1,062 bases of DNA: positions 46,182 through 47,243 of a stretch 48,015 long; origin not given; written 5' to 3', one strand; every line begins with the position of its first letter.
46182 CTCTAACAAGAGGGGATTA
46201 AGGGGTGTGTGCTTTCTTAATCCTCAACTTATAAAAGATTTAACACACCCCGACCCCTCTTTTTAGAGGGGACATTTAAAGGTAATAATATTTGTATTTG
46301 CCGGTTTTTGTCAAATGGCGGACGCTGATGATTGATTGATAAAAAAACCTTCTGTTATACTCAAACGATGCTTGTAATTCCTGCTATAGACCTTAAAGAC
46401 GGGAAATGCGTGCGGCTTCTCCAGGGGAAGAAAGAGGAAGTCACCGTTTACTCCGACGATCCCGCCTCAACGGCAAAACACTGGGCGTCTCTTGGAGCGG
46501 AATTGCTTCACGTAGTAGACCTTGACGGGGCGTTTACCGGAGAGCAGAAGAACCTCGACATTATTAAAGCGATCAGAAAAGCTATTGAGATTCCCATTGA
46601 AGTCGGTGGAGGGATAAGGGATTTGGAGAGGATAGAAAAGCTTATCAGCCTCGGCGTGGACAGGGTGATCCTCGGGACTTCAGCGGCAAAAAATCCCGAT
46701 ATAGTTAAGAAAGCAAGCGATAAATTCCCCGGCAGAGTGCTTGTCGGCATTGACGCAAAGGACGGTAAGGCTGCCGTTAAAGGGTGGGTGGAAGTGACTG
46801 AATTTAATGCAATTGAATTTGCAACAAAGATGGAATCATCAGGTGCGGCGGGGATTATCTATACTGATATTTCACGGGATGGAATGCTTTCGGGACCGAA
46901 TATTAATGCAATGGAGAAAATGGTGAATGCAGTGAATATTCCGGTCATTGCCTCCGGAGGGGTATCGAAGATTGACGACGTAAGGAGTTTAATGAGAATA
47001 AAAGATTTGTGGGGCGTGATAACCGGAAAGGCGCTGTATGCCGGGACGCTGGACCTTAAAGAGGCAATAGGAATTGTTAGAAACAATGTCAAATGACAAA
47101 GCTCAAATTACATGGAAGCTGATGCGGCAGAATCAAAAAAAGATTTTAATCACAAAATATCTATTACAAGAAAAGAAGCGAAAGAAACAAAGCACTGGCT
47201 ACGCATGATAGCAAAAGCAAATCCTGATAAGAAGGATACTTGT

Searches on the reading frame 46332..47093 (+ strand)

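Call 42: search_protein_families(library=pfam, proteins=[window:46332-47093:+], max_evalue=0.001)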
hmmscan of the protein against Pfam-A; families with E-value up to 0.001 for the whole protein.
window:46332-47093:+ (254 aa): 11 families
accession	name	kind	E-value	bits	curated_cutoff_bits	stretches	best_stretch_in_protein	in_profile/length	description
PF00977.27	His_biosynth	-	3.8e-85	285.4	23.6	1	15-240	2-227/228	Histidine biosynthesis protein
PF01207.24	Dus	-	7.5e-12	45.4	20.4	1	69-129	167-227/311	Dihydrouridine synthase (Dus)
PF03060.21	NMO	-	4.2e-08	33.4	28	0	159-221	144-212/331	Nitronate monooxygenase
PF05690.20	ThiG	-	2.9e-06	27.3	23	1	37-129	126-218/247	Thiazole biosynthesis protein ThiG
PF02581.23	TMP-TENI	-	3.9e-06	26.8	27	0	72-113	135-175/180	Thiamine monophosphate synthase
PF03437.21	BtpA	-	2.8e-05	24.2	30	0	62-121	176-233/254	BtpA family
PF04309.18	G3P_antiterm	-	0.00018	21.4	27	0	76-112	129-165/173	Glycerol-3-phosphate responsive antiterminator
PF00478.31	IMPDH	-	0.0003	20.4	25.6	0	51-115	109-173/345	IMP dehydrogenase / GMP reductase domain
PF00290.26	Trp_syntA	-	0.00053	19.4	27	0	76-118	188-229/259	Tryptophan synthase alpha chain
PF00532.27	Peripla_BP_1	-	0.00054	20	22.2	0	98-130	46-79/281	Periplasmic binding proteins and sugar binding domain of LacI family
PF00218.27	IGPS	-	0.0008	19.1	27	0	43-114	69-137/254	Indole-3-glycerol phosphate synthase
